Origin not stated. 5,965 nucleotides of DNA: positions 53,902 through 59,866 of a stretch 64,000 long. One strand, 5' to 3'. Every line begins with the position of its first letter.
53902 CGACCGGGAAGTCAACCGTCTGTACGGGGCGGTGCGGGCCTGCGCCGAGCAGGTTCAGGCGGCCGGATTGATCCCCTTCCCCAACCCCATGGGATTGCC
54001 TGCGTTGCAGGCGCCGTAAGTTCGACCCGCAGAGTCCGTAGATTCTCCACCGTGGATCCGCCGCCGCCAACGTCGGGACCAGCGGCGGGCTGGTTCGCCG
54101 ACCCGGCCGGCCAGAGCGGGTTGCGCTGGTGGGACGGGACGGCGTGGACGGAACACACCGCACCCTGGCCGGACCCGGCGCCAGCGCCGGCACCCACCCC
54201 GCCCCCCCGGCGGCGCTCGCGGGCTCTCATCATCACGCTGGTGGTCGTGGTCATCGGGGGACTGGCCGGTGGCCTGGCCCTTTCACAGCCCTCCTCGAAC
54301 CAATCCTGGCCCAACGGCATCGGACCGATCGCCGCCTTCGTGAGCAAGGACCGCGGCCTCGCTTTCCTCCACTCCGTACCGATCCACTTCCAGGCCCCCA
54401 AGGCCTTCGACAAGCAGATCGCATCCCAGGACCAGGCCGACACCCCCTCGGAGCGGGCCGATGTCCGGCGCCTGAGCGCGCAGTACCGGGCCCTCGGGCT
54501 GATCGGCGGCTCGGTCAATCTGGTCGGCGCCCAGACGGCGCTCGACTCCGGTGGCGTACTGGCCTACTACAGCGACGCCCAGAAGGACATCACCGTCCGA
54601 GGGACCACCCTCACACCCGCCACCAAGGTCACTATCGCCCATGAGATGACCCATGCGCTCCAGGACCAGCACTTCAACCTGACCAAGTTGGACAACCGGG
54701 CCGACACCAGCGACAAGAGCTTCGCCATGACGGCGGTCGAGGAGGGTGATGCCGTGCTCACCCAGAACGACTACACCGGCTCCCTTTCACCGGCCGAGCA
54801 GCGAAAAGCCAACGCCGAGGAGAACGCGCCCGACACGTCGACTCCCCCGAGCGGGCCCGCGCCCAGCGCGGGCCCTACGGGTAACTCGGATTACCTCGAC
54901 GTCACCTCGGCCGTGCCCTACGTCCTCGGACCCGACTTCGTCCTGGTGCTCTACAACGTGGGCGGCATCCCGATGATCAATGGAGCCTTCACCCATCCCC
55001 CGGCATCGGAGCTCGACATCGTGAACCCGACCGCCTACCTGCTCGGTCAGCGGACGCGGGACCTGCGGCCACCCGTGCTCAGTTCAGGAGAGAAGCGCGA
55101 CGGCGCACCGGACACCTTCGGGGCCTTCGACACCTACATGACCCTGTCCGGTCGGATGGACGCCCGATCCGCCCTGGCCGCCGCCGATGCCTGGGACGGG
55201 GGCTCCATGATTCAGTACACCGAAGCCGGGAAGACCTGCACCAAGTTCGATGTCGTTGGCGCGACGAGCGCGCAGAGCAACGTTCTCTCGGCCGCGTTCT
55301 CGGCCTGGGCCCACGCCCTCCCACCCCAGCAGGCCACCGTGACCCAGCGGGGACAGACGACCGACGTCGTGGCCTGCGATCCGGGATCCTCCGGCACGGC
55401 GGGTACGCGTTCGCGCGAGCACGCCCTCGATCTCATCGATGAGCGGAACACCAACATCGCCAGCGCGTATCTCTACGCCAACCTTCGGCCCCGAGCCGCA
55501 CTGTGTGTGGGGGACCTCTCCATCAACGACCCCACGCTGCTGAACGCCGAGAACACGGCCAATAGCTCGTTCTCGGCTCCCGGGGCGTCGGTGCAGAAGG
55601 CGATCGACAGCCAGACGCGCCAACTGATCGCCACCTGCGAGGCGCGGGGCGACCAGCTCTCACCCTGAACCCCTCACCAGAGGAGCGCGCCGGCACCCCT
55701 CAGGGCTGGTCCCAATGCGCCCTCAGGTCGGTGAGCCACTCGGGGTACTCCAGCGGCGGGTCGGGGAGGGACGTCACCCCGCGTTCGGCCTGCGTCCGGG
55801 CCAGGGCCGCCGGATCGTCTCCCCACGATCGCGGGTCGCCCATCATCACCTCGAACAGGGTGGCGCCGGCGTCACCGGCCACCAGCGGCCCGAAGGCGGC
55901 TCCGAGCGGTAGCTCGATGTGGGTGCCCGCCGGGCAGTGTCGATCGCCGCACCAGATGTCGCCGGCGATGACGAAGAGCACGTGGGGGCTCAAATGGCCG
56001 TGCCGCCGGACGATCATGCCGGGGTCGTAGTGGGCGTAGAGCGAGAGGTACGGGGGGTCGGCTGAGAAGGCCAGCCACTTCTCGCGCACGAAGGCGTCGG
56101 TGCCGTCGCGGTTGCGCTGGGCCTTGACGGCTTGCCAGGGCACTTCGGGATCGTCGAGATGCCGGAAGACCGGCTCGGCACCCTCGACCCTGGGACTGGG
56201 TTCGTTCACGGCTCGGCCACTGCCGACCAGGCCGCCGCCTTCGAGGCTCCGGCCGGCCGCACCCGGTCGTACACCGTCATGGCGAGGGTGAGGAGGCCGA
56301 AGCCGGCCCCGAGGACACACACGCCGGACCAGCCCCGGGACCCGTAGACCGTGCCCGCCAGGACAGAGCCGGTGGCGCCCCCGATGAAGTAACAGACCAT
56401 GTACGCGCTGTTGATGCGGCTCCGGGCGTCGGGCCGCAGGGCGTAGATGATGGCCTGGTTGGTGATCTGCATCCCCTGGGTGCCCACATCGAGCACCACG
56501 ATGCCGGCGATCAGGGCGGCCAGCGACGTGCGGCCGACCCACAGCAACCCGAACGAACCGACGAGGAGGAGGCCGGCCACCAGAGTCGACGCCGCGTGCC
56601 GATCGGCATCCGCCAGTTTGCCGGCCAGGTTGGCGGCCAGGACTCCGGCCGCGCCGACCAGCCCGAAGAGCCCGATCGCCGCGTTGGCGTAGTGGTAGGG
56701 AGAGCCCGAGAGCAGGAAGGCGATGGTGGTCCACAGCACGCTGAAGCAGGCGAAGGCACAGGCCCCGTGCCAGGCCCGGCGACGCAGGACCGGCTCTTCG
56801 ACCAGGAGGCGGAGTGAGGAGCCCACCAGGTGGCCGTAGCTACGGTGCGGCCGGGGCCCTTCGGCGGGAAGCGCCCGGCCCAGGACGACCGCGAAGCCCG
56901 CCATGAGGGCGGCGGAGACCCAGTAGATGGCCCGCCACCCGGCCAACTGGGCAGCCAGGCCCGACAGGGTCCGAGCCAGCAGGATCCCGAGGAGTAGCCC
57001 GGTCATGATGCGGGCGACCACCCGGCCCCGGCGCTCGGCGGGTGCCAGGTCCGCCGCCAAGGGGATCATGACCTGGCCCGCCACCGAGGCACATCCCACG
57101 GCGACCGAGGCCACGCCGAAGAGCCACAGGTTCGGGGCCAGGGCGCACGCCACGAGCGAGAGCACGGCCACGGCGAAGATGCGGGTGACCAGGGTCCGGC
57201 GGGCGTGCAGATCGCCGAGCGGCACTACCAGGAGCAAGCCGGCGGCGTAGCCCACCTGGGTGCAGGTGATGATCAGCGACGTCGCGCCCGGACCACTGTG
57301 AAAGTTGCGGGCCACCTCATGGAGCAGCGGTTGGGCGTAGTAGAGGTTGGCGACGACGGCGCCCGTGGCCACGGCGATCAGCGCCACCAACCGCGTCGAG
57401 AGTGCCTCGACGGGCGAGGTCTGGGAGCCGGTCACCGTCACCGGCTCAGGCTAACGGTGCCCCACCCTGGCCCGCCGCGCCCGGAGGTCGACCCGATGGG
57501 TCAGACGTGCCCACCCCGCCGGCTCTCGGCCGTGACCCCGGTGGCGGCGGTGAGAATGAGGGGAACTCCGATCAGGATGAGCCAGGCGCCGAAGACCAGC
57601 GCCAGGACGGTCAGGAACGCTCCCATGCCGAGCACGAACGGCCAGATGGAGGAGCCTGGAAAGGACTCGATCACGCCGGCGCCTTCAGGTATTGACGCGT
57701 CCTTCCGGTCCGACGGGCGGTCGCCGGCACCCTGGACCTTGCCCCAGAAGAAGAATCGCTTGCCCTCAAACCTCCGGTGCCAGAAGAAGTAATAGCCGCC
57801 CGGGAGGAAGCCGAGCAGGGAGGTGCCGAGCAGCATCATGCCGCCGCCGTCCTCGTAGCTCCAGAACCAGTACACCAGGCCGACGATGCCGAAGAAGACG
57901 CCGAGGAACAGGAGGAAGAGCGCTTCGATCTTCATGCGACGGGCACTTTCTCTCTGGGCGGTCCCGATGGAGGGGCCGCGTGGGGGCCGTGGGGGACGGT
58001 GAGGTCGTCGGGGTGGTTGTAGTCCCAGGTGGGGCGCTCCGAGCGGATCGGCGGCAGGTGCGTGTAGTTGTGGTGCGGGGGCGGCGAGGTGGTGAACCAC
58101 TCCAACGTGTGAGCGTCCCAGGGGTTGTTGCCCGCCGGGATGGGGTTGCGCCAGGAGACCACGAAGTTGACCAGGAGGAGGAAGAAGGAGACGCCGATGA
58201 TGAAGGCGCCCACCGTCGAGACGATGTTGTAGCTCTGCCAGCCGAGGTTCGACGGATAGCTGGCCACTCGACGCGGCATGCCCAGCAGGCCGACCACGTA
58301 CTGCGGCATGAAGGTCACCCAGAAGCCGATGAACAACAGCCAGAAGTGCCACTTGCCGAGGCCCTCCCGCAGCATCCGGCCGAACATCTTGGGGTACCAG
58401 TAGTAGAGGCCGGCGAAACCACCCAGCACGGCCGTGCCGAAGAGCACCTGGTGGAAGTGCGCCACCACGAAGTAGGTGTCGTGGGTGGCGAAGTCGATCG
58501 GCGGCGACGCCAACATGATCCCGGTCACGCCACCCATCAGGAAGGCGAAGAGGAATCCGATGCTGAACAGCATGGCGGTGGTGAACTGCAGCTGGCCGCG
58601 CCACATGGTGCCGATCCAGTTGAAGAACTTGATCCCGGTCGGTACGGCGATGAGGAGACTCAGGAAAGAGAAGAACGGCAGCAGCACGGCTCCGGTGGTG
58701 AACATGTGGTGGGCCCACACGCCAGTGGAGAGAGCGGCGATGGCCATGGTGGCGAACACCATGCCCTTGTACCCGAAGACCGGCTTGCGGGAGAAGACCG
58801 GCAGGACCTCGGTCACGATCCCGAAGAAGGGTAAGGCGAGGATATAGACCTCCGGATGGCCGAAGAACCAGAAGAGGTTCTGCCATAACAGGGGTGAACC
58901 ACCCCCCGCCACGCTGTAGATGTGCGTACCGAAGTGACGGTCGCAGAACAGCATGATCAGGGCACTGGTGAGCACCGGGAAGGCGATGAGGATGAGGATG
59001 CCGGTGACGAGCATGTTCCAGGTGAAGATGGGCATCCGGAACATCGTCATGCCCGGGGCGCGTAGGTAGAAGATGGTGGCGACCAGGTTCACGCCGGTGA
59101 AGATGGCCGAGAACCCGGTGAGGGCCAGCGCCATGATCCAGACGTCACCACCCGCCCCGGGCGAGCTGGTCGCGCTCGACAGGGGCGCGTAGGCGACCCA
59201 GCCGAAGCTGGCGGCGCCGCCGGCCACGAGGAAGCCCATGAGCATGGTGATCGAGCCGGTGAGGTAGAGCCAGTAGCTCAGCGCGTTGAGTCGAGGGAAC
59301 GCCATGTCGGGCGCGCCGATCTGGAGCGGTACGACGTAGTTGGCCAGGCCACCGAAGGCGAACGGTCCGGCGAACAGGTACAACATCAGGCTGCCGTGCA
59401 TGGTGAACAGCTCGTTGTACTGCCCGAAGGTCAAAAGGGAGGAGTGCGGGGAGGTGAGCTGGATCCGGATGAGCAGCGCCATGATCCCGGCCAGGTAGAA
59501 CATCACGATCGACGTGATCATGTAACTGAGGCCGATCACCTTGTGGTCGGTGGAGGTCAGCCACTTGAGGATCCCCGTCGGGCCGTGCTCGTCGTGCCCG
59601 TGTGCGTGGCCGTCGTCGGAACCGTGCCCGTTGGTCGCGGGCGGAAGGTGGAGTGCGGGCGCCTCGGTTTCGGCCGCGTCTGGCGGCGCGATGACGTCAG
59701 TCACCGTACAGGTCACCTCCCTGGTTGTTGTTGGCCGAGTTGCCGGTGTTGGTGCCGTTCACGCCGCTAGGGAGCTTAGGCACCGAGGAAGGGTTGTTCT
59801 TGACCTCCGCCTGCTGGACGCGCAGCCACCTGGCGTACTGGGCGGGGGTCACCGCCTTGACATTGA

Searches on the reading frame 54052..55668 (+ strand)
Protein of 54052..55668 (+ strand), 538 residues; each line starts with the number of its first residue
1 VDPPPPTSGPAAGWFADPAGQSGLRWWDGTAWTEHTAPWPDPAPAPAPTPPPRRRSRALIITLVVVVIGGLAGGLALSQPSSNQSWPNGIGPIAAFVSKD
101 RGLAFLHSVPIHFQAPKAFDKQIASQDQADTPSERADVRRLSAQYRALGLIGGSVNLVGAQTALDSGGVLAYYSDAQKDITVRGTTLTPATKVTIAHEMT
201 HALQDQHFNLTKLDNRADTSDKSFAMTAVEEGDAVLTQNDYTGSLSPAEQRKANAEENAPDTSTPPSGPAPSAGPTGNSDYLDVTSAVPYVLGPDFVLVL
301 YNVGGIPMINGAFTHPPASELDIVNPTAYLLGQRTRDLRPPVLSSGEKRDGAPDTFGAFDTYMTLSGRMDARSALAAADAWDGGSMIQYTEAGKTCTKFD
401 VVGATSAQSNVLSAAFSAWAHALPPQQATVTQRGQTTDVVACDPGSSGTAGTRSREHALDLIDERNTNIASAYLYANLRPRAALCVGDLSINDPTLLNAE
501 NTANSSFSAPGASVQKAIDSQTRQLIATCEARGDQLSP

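Call 51: search_protein_families(library=pfam, proteins=[window:54052-55668:+], max_evalue=0.0001)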
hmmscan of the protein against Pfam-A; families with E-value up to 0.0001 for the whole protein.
window:54052-55668:+ (538 aa): 1 family
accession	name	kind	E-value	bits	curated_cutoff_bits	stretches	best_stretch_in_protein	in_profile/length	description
PF10708.14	DUF2510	-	1.9e-10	40.7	24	1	12-45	1-35/35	Protein of unknown function (DUF2510)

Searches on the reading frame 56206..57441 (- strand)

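Call 51: search_protein_families(library=pfam, proteins=[window:56206-57441:-], max_evalue=0.0001)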
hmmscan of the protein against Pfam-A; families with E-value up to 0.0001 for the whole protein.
window:56206-57441:- (411 aa): 2 families
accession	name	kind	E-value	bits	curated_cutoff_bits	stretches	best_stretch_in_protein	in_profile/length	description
PF07690.21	MFS_1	-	2.8e-39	135.5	33.4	2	23-330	2-317/347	Major Facilitator Superfamily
PF06779.20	MFS_4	-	1.9e-05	24.7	26.3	1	48-380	24-354/364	Uncharacterised MFS-type transporter YbfB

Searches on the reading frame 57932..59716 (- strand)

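Call 51: search_protein_families(library=pfam, proteins=[window:57932-59716:-], max_evalue=0.0001)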
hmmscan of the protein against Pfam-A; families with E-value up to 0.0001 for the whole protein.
window:57932-59716:- (594 aa): 1 family
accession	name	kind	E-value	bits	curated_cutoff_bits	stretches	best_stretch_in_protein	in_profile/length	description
PF00115.25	COX1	-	2.6e-160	534.5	34.8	1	61-506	2-436/436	Cytochrome C and Quinol oxidase polypeptide I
